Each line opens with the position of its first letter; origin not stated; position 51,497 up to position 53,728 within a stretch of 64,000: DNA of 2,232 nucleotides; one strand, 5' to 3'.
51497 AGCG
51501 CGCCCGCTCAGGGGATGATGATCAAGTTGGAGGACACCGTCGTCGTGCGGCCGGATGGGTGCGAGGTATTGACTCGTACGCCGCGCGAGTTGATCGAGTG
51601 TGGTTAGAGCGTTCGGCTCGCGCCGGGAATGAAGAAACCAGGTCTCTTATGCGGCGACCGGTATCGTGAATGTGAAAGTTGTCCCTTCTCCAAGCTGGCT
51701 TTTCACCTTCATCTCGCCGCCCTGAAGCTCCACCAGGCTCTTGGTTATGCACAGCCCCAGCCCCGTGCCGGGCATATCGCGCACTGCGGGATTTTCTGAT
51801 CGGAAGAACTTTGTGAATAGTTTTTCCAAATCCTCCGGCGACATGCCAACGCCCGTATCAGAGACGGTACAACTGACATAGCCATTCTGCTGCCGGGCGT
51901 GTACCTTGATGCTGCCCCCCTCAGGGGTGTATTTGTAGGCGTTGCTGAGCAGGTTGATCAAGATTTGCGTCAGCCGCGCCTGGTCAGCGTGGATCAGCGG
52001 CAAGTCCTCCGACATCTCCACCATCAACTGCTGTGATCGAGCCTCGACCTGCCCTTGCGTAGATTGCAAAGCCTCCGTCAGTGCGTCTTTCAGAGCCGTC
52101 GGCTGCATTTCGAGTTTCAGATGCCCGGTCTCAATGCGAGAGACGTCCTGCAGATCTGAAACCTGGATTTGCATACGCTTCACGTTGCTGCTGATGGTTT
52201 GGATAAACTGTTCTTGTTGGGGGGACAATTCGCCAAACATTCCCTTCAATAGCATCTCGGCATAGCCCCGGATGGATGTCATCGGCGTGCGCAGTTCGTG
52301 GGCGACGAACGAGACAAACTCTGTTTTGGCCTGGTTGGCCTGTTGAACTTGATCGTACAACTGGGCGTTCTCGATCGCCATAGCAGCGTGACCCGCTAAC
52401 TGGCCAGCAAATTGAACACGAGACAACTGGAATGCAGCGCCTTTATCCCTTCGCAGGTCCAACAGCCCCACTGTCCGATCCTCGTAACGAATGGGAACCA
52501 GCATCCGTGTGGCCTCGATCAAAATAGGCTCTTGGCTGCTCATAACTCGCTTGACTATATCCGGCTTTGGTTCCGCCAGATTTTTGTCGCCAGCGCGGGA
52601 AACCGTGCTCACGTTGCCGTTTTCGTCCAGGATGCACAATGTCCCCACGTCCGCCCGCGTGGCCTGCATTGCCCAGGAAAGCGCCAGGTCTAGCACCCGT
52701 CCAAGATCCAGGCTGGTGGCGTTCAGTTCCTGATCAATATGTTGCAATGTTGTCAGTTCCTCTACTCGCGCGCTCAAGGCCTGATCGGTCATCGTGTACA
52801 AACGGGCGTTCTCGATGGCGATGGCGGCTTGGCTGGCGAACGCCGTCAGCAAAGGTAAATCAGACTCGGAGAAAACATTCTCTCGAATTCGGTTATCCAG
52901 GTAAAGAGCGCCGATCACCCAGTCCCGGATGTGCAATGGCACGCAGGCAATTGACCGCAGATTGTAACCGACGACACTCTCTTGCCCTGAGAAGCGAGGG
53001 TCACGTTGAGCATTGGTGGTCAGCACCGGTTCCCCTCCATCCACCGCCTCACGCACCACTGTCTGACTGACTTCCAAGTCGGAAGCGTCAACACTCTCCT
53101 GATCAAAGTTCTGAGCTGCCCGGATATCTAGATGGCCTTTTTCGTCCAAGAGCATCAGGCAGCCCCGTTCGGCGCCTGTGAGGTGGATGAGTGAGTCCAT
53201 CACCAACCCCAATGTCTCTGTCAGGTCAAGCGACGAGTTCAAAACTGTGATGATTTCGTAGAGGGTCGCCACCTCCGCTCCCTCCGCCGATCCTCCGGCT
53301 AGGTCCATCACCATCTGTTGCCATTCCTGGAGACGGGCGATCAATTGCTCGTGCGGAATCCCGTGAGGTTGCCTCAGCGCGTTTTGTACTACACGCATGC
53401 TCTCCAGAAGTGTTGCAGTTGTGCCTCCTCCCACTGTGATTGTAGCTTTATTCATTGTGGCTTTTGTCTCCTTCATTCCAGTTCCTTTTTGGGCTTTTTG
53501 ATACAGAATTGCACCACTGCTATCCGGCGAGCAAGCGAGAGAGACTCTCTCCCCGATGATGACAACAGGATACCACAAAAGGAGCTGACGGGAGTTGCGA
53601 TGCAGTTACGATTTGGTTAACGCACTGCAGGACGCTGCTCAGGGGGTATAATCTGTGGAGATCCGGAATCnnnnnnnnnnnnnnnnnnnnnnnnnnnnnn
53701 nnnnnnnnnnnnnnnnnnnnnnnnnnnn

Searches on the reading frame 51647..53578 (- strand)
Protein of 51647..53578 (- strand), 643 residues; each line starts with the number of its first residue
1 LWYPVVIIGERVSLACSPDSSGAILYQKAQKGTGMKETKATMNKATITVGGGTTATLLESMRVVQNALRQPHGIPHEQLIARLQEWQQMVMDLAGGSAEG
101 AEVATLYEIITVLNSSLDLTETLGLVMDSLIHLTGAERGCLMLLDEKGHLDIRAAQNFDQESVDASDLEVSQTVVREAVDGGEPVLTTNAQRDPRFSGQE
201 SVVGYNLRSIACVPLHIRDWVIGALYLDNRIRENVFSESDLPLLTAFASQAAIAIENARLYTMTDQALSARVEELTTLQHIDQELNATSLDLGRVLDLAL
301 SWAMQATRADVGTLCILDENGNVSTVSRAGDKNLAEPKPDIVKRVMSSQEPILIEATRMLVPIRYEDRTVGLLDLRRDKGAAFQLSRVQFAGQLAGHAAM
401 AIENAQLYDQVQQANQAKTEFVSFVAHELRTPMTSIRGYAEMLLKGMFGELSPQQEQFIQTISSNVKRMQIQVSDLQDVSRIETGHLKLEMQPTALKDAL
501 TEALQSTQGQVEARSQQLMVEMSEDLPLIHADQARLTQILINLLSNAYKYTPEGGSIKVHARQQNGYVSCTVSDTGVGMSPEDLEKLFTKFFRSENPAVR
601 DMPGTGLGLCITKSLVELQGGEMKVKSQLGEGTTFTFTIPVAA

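Call 16: search_protein_families(library=pfam, proteins=[window:51647-53578:-], max_evalue=0.00001)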
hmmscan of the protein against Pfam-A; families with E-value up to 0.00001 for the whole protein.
window:51647-53578:- (643 aa): 5 families
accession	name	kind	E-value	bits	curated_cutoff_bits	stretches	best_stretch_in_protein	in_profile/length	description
PF02518.31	HATPase_c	-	1.1e-30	106.7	26.4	1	532-642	2-110/111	Histidine kinase-, DNA gyrase B-, and HSP90-like ATPase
PF13185.12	GAF_2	-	7.9e-30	104.3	28.6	2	117-256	2-136/136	GAF domain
PF01590.32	GAF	-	5.6e-27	95.3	22.4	1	118-255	1-133/133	GAF domain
PF13492.12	GAF_3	-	3.9e-23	82.7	27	2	122-257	5-129/129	GAF domain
PF00512.31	HisKA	-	3.4e-20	72.3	26.9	1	417-485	1-66/66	His Kinase A (phospho-acceptor) domain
